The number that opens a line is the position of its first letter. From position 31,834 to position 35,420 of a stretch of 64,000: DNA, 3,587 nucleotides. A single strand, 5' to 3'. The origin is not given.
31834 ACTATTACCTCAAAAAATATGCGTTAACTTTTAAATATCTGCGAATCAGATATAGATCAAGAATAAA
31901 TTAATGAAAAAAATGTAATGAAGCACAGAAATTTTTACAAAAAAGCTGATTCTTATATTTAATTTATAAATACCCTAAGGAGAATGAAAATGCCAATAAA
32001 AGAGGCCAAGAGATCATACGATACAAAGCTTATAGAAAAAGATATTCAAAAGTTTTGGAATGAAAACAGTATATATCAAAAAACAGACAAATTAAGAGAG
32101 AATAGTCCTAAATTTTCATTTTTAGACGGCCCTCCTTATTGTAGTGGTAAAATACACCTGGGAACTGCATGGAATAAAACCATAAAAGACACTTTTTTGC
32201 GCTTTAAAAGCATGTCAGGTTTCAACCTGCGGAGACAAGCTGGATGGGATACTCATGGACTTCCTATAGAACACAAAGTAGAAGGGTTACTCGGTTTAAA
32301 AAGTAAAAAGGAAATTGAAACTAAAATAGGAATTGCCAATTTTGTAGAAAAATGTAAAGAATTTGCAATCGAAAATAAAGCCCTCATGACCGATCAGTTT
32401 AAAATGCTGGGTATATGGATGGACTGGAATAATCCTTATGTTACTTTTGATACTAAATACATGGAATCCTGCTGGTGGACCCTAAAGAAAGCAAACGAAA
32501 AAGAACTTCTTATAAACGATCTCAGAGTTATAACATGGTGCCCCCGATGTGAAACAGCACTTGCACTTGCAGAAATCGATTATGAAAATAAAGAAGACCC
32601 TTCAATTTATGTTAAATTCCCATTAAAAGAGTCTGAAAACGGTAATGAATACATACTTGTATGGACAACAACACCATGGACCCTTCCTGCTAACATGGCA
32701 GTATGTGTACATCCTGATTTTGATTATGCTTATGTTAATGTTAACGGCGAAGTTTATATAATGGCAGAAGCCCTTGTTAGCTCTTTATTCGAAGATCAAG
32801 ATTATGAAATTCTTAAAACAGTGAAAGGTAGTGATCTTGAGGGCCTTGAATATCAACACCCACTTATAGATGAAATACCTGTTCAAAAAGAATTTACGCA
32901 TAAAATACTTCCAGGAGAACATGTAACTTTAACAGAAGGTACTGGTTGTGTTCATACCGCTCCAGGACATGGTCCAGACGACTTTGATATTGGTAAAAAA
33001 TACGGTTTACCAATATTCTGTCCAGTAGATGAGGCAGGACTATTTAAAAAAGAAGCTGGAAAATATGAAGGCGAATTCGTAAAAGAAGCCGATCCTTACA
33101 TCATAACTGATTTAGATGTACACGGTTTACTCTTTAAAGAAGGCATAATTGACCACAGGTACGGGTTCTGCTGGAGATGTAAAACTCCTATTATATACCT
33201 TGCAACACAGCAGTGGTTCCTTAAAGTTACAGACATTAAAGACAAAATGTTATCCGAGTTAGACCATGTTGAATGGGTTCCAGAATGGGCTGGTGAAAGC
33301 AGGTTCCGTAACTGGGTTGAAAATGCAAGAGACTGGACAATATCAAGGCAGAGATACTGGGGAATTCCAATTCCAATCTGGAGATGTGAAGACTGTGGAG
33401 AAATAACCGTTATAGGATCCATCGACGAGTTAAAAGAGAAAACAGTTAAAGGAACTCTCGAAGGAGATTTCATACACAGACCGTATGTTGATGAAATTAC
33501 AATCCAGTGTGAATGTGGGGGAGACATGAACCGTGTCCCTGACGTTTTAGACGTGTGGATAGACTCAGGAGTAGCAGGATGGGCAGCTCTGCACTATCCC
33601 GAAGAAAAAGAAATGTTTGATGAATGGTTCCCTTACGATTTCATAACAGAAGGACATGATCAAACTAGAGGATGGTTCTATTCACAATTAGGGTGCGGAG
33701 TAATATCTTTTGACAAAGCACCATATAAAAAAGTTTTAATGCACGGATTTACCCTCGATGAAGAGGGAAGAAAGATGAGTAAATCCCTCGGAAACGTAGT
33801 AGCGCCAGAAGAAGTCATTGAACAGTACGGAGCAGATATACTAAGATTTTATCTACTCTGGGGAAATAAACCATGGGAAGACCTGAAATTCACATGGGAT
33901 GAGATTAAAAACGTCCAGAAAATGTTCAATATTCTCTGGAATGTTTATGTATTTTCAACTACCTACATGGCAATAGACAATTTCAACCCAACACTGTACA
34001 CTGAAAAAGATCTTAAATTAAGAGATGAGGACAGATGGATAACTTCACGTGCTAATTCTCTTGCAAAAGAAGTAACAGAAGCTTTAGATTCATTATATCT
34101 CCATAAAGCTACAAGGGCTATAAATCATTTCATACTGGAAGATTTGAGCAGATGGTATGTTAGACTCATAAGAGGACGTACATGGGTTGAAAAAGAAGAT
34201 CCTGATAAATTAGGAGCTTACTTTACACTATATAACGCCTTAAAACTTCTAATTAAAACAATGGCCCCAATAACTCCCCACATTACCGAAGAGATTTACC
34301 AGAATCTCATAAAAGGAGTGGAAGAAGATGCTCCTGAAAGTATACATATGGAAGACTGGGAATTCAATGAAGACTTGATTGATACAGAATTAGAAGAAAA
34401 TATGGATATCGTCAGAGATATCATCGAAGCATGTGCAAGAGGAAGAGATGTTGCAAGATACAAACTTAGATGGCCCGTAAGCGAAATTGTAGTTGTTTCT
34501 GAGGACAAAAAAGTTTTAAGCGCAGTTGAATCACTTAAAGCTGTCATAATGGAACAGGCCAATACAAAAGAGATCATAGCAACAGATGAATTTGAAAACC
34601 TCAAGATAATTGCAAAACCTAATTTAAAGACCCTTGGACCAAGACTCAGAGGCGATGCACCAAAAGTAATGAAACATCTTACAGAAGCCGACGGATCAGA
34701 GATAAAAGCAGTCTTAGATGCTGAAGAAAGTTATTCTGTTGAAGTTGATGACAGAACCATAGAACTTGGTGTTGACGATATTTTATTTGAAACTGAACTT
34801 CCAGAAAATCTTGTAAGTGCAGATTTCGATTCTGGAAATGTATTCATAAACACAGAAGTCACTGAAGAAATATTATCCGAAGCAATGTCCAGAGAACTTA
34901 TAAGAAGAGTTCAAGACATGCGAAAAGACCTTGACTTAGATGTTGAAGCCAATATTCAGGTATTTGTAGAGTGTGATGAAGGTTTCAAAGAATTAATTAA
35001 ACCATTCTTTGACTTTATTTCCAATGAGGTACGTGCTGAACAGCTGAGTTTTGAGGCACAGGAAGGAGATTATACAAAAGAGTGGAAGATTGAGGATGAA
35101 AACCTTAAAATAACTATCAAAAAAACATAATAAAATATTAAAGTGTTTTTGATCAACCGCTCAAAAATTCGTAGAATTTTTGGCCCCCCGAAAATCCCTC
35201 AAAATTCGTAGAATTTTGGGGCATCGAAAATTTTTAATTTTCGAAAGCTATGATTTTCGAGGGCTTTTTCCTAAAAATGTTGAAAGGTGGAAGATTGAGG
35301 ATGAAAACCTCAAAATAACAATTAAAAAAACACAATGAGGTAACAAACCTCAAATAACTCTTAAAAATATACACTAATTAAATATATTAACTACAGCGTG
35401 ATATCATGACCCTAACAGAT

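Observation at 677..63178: Window-wide family of modular A-tract/T-tract mini-hairpins packed into arrays at 10 or more loci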

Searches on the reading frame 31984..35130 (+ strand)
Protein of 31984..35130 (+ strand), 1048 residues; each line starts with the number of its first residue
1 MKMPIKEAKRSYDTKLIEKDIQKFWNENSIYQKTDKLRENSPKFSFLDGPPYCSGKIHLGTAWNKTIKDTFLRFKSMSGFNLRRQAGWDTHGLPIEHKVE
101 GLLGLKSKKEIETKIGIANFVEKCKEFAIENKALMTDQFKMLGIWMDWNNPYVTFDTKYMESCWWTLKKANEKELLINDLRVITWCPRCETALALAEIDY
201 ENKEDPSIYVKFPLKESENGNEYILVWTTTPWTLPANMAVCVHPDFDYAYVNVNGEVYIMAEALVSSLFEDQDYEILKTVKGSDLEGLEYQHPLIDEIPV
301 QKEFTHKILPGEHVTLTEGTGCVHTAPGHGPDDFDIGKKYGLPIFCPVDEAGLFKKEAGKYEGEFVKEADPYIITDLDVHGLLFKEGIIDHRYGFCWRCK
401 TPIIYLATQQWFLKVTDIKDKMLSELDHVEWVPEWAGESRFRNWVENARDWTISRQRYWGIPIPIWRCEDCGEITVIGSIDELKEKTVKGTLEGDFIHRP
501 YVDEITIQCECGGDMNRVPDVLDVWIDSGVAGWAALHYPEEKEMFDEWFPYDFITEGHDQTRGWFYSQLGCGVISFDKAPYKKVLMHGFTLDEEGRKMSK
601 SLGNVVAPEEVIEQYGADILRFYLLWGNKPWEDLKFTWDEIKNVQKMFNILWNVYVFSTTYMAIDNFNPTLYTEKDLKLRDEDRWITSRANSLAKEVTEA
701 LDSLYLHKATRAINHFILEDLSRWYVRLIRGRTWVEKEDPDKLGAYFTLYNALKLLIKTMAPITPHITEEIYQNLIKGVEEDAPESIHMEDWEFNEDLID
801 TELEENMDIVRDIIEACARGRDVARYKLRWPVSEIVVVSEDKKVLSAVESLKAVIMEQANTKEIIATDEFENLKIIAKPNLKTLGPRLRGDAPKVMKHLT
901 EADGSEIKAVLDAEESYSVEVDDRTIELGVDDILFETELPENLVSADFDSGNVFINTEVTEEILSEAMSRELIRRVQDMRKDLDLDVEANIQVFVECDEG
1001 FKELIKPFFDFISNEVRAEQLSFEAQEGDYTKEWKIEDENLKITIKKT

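Call 11: search_protein_families(library=pfam, proteins=[window:31984-35130:+])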
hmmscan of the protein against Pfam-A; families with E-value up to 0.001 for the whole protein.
window:31984-35130:+ (1048 aa): 6 families
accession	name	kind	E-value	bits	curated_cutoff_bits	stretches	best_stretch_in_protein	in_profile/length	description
PF00133.28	tRNA-synt_1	-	7.8e-136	453.5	22.7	1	21-634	2-411/414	tRNA synthetases class I (I, L, M and V)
PF08264.19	Anticodon_1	-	1.5e-34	119.4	25.1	1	683-833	1-145/148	Anticodon-binding domain of tRNA ligase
PF19302.4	DUF5915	-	1.1e-33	116.9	27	1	853-1047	2-194/195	Domain of unknown function (DUF5915)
PF09334.17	tRNA-synt_1g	-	3.6e-24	85.7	20.1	2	522-643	245-373/391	tRNA synthetases class I (M)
PF01406.26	tRNA-synt_1e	-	6e-07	29.6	27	1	579-644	235-299/301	tRNA synthetases class I (C) catalytic domain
PF01921.24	tRNA-synt_1f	-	2.7e-06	27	27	1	585-650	270-334/360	tRNA synthetases class I (K)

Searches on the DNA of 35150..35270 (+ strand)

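Call 66: search_dna_similar(query=window:35150-35270:+, collection=plasmids, mode=distant, max_evalue=0.001, max_rows=10)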
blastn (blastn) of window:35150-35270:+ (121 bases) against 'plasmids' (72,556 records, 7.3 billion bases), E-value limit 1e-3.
No match.

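Call 83: build_rna_model(alignment_id=A7, structure=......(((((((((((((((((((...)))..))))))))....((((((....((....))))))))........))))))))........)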
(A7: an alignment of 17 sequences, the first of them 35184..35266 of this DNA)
Model R1 built from alignment A7 (17 sequences, 93 columns); structure: as given.
model positions 83; base pairs 27; branch points 1; effective number of sequences 2.19; information 0.684 bits per position. Calibrated on 0.2 Mb of random sequence (short: E-values are rough).
structure used (alignment columns):
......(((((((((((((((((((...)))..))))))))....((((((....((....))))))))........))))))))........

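Call 84: search_with_rna_model(model_id=R1, source=window, filters=off, max_evalue=1, show_alignments=4)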
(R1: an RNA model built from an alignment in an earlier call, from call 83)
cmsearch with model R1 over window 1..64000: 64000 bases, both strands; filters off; matches with E-value up to 1: 40.
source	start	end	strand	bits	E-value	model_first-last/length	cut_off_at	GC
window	35184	35266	+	99.5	3.7e-23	1-83/83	no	0.39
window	23679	23759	-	87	6.6e-20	1-83/83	no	0.37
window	43380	43462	-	62.7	1.3e-13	1-83/83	no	0.37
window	43756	43838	-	52.1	7.9e-11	1-83/83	no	0.35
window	25087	25165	+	51.4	1.2e-10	1-83/83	no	0.33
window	43518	43596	-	44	1e-08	1-83/83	no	0.34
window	35182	35264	-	34.8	2.5e-06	1-83/83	no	0.41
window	43347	43428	+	34.2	3.6e-06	1-83/83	no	0.37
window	23681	23761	+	34.1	3.9e-06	1-83/83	no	0.38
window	4616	4694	-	33.5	5.3e-06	1-83/83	no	0.37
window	43766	43839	+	33.1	6.7e-06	1-83/83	no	0.32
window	4546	4637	+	31.1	2.2e-05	1-83/83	no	0.36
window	25117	25197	-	27.2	0.00024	1-83/83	no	0.35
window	10387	10471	+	26.8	0.00031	1-83/83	no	0.26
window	10385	10469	-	26.1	0.00046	1-83/83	no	0.27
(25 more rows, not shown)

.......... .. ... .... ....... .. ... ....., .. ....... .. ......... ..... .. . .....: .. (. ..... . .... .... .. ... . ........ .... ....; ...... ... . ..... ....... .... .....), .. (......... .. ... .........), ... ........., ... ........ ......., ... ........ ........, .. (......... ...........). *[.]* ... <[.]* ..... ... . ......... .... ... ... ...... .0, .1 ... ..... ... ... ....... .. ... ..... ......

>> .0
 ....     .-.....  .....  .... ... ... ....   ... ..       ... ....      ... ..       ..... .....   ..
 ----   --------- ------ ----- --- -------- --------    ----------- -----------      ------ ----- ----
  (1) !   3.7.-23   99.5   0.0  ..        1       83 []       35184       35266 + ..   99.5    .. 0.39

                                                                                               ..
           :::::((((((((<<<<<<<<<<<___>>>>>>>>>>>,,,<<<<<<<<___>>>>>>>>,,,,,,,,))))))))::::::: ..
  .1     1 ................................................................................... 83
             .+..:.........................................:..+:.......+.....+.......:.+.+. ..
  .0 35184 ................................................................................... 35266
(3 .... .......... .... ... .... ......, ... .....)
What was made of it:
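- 35158..35264 (+): 107-nt element. It has a left-end hairpin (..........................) and a three-way-junction core unit (35184-35266) that ends in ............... It is the best model hit at 99.5 bits (call 84).
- In the window, every hit with E<0.01 falls inside the arrays (call 84).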

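Call 85: search_with_rna_model(model_id=R1, sources=[window, L003, L004, L005, L006, L007, L008, L009, L010, L011, L012, L013, L014, L015, L016, L017, L018, L019, L020, L021, L022, L023, L024, L025, L026, L027, L028, L029, L030, L031, L032, L033, L034, L035, L036, L037, L038, L040, L041, L042, L043, L044, L045, L046, L047, L048, L049, L050, L051, L052, L053, L054, L055, L056, L057, L058, L059, L060, L061, L062, L063, L065, L067, L068, L069, L070, L071, L072, L073, L074, L075, L076, L077, L078, L079, L080, L081, L082, L083, L085, L086], max_evalue=0.000001, make_alignment=true)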
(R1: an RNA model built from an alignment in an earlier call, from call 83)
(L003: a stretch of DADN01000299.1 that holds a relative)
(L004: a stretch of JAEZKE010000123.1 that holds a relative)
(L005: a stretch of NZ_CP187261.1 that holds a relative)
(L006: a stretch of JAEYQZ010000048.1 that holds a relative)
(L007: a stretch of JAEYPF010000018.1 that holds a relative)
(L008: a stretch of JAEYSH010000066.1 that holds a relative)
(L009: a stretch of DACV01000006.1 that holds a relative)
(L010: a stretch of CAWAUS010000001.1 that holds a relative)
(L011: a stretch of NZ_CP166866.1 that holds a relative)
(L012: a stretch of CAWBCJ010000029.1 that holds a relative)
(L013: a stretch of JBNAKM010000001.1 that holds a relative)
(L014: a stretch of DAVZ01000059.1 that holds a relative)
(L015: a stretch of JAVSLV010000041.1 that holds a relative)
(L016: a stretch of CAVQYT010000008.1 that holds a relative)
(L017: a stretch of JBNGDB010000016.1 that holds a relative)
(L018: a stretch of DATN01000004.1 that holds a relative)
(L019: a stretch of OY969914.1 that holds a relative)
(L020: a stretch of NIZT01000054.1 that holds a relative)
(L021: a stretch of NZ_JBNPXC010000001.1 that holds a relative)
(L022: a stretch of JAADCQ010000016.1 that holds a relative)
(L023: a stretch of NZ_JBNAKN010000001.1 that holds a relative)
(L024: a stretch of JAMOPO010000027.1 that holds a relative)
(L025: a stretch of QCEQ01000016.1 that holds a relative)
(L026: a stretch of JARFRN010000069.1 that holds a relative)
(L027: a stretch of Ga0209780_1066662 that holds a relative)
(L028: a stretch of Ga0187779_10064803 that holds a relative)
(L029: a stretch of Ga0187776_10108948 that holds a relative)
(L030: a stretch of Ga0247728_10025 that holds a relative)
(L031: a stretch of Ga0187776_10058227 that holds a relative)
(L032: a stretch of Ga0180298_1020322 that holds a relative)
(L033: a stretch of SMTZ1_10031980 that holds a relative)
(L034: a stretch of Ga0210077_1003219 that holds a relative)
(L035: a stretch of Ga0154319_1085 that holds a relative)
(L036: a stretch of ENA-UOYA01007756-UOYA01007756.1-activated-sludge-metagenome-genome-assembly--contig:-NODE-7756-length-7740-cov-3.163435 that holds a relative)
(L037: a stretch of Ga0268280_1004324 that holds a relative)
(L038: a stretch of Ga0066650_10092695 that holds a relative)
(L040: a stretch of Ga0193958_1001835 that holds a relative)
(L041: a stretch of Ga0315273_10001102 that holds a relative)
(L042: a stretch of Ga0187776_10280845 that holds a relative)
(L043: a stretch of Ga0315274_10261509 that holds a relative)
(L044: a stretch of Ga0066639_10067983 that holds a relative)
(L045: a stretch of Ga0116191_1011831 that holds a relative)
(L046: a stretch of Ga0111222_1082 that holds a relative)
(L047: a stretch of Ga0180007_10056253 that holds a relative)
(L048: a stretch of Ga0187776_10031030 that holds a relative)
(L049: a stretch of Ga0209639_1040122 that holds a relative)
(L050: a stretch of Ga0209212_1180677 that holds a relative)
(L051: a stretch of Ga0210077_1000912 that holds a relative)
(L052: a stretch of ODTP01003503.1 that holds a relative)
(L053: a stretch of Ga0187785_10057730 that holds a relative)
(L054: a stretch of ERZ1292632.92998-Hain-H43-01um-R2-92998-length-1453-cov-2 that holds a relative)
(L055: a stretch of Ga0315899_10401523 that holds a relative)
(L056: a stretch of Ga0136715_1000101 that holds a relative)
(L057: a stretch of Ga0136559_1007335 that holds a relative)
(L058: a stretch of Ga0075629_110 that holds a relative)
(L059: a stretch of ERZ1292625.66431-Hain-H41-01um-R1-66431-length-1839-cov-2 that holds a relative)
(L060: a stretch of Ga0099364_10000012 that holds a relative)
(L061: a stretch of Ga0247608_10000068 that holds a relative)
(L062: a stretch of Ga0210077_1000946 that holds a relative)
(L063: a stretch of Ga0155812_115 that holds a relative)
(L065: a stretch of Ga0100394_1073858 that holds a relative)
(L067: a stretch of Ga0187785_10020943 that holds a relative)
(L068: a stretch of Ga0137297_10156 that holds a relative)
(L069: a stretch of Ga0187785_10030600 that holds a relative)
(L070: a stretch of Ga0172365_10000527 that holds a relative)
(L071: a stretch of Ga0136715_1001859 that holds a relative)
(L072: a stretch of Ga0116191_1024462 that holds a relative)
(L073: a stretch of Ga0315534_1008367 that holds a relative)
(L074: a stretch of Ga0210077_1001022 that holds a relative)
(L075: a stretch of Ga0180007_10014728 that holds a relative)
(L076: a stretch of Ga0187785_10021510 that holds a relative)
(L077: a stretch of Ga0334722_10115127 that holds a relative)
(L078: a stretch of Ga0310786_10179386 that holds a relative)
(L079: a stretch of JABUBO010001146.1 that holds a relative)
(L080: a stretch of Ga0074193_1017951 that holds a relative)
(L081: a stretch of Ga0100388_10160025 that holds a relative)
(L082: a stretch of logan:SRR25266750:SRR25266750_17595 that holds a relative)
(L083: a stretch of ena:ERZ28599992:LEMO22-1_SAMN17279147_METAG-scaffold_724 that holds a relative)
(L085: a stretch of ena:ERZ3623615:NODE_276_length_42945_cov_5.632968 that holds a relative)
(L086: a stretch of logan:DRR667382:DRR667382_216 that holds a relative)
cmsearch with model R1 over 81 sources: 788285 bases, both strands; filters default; matches with E-value up to 0.000001: 45.
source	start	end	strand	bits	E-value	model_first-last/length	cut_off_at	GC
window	35184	35266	+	99.5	4.5e-22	1-83/83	no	0.39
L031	1855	1937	+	98.4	8.6e-22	1-83/83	no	0.35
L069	1121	1203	-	98.3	9.5e-22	1-83/83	no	0.39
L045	19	101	+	97.3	1.7e-21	1-83/83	no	0.4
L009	8912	8994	+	95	6.5e-21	1-83/83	no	0.42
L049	831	913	+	92.7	2.6e-20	1-83/83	no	0.37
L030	470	552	+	91.1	7e-20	1-83/83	no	0.3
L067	539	621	-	91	7.4e-20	1-83/83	no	0.33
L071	3723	3806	-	90.4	1.1e-19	1-83/83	no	0.42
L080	1386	1468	+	90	1.4e-19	1-83/83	no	0.39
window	23679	23759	-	87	8.1e-19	1-83/83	no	0.37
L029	221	303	+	84.2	4.3e-18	1-83/83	no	0.3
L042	977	1060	+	83.5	6.5e-18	1-83/83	no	0.38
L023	617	699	-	83.2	7.7e-18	1-83/83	no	0.24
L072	3223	3303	-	81.4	2.3e-17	1-83/83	no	0.31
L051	4801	4884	+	78.2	1.6e-16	1-83/83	no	0.29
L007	13320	13403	+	78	1.8e-16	1-83/83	no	0.36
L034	3121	3207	-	73.5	2.6e-15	1-83/83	no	0.4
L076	1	74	-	72.4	5.1e-15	1-74/83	3'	0.34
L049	970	1054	+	57.1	4.8e-11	1-83/83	no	0.28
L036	4429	4563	+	54.2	2.8e-10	1-83/83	no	0.32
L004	353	435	+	53.7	3.7e-10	1-83/83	no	0.37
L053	1236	1320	+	53.6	3.9e-10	1-83/83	no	0.34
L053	1374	1452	+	53.3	4.6e-10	1-83/83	no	0.37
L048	87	170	+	52.8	6.4e-10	1-83/83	no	0.32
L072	3144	3216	-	51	1.8e-09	1-83/83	no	0.33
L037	5492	5561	+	49.8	3.8e-09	1-83/83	no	0.33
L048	197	265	+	49.4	4.8e-09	1-83/83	no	0.36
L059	104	184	+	46.6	2.6e-08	1-83/83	no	0.27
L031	1656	1741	-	46.2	3.3e-08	1-83/83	no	0.36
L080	1385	1465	-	46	3.6e-08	1-83/83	no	0.4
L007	13398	13477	-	45.3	5.6e-08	1-83/83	no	0.4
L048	302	379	+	45.2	5.9e-08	1-83/83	no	0.35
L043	864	912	-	44.7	7.9e-08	14-61/83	no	0.41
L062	3639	3716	+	44.7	8.2e-08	1-83/83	no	0.38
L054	1294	1375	-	44.5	9e-08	1-83/83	no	0.32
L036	4465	4547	-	44.5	9.2e-08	1-83/83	no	0.31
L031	1506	1636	+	43.6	1.6e-07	1-83/83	no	0.47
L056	839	933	+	42.5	3e-07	1-83/83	no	0.44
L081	695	766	-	42.2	3.6e-07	1-83/83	no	0.28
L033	3543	3614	+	40.9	7.8e-07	1-83/83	no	0.26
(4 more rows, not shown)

Alignment A8: 45 matches aligned to the model, 156 columns, each read 5' to 3' on its own strand. Consensus structure (alignment columns), stored with it:
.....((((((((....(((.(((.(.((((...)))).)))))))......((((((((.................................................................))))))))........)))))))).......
